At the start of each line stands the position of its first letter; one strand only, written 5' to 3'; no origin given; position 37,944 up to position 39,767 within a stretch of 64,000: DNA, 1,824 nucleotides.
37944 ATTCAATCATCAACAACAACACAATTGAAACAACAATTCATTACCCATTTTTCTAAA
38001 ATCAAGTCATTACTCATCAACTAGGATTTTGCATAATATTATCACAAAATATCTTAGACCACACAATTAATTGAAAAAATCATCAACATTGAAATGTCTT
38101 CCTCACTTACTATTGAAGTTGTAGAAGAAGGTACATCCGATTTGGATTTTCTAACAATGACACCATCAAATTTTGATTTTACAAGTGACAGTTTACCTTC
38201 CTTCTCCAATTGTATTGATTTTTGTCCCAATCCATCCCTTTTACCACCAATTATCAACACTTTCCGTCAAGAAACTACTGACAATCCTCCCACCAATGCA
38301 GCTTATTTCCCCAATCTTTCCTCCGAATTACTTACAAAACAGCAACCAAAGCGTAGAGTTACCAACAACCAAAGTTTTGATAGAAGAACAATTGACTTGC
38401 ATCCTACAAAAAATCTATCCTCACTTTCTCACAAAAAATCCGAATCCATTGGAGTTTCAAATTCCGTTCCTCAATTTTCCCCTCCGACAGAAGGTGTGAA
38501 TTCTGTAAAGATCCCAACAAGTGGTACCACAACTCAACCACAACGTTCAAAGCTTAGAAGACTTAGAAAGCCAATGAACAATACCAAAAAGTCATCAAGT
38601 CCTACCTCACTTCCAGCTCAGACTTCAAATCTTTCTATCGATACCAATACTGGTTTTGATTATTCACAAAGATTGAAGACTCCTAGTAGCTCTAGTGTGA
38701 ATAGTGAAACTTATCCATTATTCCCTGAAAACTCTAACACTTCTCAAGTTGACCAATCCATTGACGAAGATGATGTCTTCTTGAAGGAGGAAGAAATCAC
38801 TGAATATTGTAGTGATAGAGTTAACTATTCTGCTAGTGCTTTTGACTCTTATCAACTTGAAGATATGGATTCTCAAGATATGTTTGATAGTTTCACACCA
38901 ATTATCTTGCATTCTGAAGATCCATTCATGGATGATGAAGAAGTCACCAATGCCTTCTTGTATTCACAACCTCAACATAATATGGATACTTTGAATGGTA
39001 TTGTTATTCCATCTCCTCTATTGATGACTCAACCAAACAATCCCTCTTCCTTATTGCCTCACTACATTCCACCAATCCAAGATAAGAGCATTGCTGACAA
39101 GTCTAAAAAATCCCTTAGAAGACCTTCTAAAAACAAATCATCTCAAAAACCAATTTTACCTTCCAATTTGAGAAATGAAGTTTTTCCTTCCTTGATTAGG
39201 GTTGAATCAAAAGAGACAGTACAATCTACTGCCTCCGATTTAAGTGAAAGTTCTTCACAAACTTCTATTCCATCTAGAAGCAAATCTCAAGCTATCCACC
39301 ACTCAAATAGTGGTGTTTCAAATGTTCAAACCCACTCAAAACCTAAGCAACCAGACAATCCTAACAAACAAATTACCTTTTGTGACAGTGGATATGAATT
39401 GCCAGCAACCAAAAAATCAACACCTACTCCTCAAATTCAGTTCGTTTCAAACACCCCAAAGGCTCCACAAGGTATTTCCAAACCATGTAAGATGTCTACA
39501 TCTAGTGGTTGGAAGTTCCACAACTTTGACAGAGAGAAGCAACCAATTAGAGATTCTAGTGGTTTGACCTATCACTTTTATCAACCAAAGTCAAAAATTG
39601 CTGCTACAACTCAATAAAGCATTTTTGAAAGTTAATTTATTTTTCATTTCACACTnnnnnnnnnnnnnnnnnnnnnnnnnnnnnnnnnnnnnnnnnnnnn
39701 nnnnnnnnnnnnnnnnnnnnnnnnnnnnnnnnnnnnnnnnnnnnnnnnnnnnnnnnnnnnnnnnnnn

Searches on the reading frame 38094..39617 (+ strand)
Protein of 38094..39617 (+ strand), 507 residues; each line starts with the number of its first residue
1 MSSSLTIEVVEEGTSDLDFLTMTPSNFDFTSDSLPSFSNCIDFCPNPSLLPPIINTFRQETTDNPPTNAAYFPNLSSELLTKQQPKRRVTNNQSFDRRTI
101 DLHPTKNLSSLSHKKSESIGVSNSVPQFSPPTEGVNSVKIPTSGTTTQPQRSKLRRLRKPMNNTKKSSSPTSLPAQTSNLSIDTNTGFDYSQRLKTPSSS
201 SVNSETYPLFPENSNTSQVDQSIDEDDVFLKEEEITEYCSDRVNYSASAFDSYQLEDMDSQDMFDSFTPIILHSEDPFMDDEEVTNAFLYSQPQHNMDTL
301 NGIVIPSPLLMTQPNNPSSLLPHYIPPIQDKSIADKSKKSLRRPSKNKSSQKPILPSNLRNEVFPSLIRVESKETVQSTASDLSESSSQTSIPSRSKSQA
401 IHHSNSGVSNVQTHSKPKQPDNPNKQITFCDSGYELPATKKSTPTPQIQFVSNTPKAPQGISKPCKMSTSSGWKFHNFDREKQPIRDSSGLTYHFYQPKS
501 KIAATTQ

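Call 26: find_encoding_contigs(protein=window:38094-39617:+, flank=10000, max_places=3)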
Protein window:38094-39617:+ (507 aa): 1 contig read that carries it; 1 place shown.
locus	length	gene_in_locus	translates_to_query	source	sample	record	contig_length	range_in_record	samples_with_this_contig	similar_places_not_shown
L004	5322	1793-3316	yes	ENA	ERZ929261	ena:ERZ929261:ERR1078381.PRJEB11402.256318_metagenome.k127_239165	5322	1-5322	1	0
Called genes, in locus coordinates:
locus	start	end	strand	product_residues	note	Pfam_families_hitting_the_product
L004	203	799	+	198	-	-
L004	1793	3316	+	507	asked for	-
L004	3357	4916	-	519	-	-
